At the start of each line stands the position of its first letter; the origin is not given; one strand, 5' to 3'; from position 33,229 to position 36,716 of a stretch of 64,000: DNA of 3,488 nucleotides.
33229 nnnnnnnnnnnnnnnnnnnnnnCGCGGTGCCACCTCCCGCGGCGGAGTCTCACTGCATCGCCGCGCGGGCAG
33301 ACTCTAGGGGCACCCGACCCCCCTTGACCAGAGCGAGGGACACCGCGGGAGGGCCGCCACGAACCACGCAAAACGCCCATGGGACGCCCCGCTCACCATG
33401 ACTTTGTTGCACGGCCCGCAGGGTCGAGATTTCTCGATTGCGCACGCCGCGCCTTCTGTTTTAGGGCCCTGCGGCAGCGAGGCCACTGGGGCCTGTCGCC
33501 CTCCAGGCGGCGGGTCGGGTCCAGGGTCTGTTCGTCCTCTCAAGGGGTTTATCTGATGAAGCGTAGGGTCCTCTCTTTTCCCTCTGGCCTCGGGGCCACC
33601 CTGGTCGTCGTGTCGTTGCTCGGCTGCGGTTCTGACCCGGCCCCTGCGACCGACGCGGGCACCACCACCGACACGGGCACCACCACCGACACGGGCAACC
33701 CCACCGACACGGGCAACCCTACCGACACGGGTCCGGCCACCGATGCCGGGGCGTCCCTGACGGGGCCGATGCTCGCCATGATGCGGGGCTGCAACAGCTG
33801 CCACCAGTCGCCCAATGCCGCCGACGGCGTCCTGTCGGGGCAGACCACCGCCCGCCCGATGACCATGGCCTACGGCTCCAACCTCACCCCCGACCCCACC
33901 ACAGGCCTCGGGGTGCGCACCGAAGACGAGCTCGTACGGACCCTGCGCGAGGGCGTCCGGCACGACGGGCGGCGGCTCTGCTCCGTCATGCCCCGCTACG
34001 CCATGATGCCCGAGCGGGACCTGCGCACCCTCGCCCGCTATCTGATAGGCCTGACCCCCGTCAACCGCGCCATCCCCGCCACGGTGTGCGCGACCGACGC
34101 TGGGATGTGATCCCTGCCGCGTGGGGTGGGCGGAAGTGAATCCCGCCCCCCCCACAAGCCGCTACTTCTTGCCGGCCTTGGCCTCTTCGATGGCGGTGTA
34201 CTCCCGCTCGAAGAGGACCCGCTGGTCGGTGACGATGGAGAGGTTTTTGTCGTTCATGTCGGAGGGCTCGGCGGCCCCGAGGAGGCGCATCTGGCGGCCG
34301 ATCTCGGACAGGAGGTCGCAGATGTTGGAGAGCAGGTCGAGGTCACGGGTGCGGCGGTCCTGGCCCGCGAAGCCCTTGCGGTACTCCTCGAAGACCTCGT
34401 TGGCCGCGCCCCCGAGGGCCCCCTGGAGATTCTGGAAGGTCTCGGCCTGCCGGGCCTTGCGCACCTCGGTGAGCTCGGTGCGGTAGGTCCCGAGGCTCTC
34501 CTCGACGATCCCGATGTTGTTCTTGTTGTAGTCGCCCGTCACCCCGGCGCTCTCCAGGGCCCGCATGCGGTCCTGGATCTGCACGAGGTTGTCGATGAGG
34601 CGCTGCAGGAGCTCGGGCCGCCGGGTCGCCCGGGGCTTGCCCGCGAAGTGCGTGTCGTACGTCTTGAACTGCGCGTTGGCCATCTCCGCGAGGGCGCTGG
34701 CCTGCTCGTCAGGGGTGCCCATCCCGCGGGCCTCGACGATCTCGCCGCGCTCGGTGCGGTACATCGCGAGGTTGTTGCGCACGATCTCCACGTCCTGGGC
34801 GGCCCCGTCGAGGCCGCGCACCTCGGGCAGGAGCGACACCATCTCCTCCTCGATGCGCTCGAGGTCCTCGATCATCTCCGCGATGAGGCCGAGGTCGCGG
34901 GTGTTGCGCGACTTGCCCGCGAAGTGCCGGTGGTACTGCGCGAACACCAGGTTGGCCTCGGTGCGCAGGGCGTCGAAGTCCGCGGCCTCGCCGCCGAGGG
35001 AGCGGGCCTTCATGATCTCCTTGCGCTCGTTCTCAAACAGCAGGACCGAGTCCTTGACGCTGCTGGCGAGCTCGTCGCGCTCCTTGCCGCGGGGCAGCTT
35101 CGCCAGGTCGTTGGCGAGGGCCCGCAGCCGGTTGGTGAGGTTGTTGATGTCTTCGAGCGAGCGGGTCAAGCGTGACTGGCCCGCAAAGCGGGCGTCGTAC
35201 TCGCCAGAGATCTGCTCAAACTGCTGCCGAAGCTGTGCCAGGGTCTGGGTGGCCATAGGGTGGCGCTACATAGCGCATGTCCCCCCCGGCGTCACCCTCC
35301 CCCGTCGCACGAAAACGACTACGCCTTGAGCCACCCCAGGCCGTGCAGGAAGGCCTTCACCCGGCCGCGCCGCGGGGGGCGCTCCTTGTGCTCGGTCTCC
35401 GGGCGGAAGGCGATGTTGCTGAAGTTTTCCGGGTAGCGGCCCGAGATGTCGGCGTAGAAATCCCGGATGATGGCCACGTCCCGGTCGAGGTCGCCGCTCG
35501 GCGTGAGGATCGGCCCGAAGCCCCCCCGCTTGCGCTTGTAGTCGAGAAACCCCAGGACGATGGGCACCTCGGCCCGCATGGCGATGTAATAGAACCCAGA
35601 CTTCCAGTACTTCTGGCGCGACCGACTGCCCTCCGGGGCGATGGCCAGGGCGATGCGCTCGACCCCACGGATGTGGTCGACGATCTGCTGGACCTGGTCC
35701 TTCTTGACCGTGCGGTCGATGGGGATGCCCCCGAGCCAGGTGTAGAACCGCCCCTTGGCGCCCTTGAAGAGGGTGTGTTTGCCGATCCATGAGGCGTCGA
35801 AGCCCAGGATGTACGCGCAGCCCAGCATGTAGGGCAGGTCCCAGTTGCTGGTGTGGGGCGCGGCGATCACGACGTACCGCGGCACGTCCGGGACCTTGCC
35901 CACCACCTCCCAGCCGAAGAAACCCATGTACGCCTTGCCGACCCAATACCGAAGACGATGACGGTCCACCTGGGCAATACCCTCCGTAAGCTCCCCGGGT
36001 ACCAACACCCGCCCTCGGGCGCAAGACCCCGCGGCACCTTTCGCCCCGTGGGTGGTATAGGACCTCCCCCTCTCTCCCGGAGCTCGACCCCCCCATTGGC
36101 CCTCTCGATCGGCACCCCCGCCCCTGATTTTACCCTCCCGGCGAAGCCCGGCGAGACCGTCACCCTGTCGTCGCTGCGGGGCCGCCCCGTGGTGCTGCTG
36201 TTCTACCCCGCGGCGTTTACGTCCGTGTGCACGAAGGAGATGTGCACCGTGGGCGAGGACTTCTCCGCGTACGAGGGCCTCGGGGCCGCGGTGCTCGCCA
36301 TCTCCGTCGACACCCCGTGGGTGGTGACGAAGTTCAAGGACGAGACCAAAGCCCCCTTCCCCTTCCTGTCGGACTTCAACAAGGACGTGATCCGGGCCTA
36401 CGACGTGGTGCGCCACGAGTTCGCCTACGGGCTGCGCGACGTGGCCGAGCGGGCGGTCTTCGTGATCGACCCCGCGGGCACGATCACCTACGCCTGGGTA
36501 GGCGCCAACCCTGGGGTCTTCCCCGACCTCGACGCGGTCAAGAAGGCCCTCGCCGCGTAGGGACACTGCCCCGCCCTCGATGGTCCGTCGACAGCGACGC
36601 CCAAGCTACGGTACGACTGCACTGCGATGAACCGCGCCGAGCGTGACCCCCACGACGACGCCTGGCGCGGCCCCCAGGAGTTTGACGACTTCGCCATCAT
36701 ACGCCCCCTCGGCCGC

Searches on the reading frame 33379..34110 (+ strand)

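Call 32: search_protein_families(library=pfam, proteins=[window:33379-34110:+], max_evalue=0.01)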
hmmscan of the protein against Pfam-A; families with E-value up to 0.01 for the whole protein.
window:33379-34110:+ (243 aa): 1 family
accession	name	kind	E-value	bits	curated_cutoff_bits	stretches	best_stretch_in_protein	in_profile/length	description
PF13442.11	Cytochrome_CBB3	-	0.0049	17.6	27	1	137-222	13-68/68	Cytochrome C oxidase, cbb3-type, subunit III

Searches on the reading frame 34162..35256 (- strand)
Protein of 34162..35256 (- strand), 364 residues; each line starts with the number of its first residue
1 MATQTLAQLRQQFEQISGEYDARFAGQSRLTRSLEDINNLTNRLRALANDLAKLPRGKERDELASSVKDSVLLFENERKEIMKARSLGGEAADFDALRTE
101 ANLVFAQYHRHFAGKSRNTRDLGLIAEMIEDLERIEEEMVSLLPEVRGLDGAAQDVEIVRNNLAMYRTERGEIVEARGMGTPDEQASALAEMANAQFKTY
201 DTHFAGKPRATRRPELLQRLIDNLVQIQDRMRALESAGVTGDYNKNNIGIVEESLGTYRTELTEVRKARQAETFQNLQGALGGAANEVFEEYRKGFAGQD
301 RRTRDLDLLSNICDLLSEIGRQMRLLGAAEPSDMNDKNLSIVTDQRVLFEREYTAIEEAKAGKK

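Call 32: search_protein_families(library=pfam, proteins=[window:34162-35256:-], max_evalue=0.01)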
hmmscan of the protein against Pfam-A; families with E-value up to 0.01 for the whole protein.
window:34162-35256:- (364 aa): 3 families
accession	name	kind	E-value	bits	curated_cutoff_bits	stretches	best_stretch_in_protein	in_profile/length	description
PF08650.15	DASH_Dad4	-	0.0017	18.8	29.8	0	208-259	4-55/71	DASH complex subunit Dad4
PF15011.11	CA109-like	-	0.003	17.9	27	0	9-50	2-43/161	Ribosome biogenesis protein C1orf109-like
PF12729.13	4HB_MCP_1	-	0.0065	16.5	27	0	27-91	74-138/181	Four helix bundle sensory module for signal transduction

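Call 69: search_protein_families(library=ncbifam, proteins=[window:34162-35253:-], max_evalue=0.001)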
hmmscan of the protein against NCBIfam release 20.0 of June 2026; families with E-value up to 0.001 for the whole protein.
window:34162-35253:- (363 aa): 0 families

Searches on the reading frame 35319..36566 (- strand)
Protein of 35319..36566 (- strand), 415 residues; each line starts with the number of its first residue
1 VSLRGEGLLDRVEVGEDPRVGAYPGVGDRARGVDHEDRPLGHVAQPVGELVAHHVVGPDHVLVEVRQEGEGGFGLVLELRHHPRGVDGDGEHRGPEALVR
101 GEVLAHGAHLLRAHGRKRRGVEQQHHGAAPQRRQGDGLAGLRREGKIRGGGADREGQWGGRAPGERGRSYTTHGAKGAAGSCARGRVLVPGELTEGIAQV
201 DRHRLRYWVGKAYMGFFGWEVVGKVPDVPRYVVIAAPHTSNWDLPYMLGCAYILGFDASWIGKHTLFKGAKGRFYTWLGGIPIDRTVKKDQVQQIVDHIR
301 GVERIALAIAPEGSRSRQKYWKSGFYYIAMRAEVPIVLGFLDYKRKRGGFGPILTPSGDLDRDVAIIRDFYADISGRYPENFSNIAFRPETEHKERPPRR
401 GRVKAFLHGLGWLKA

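Call 32: search_protein_families(library=pfam, proteins=[window:35319-36566:-], max_evalue=0.01)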
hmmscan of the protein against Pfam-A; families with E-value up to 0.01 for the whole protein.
window:35319-36566:- (415 aa): 1 family
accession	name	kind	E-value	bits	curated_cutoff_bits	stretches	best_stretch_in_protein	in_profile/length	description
PF01553.26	Acyltransferase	-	9.5e-09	35.6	23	1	231-337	15-127/132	Acyltransferase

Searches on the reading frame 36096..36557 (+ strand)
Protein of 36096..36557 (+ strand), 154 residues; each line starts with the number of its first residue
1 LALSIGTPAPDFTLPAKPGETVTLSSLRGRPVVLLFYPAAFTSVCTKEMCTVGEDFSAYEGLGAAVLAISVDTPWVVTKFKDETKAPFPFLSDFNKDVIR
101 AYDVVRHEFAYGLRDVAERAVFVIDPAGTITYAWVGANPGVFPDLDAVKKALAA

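Call 69: search_protein_families(library=ncbifam, proteins=[window:36096-36557:+], max_evalue=0.001)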
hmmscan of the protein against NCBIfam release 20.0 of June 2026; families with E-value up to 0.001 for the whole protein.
window:36096-36557:+ (154 aa): 13 families
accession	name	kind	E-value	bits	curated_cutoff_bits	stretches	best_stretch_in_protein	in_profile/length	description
NF053650.1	PerredPrxQDein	equivalog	3.6e-20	72.5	260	1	10-138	2-130/148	thioredoxin-dependent peroxiredoxin PrxQ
NF040737.1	peroxi_PrxU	equivalog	1.6e-19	70.5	270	1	3-132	36-170/233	thioredoxin-dependent peroxiredoxin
NF006960.0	PRK09437.1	equivalog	5.2e-19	68.7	140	1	3-131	4-133/156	thioredoxin-dependent thiol peroxidase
TIGR03137.1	AhpC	equivalog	7.2e-17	61.7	272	1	21-137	23-138/187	alkyl hydroperoxide reductase subunit C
NF009669.0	PRK13190.1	equivalog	2.5e-16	59.5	261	1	2-132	2-132/203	putative peroxiredoxin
NF002854.0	PRK03147.1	subfamily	6.5e-15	55.5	170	1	3-106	36-139/176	thiol-disulfide oxidoreductase ResA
NF009668.0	PRK13189.1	equivalog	6.8e-15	54.9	211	1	3-131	10-140/224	peroxiredoxin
NF001808.0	PRK00522.1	equivalog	2.8e-14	52.9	123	1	3-152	18-165/167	thiol peroxidase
NF045827.1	perox_SUH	exception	1.7e-11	43.9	298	1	3-151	18-164/178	thiol peroxidase Prx-SUH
NF009670.0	PRK13191.1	equivalog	1.3e-08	34.6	374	1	5-131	9-137/215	putative peroxiredoxin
NF040769.1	SelL_rel_redox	subfamily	2.9e-07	30.3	120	1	8-107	2-103/173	SelL-related redox protein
NF011576.0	PRK15000.1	subfamily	1.6e-06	27.9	301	1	9-135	8-142/200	peroxiredoxin C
NF010122.0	PRK13599.1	equivalog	2.1e-06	27.3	456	1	28-132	32-138/220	peroxiredoxin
